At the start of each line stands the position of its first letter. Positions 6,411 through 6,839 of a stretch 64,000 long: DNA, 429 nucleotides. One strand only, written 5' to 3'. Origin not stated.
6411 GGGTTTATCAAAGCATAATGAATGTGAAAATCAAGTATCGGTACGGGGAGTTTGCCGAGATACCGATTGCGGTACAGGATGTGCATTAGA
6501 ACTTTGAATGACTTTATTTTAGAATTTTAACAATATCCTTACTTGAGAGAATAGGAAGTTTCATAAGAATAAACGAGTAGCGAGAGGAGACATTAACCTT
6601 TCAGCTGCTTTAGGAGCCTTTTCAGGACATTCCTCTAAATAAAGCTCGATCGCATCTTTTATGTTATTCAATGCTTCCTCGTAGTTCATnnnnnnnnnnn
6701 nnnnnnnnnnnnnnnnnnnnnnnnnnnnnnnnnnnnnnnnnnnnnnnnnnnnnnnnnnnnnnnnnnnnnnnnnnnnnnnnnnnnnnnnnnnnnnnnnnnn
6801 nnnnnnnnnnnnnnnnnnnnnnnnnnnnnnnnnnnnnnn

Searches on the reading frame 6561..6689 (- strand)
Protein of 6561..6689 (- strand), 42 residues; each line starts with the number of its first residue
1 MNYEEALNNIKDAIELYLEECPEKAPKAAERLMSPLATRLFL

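Call 3: search_protein_families(library=pfam, proteins=[window:6561-6689:-], max_evalue=0.1)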
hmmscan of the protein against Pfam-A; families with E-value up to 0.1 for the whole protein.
window:6561-6689:- (42 aa): 0 families

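Call 5: search_protein_families(library=ncbifam, proteins=[window:6561-6689:-], max_evalue=0.1)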
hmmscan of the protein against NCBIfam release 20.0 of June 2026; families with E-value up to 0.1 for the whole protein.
window:6561-6689:- (42 aa): 0 families
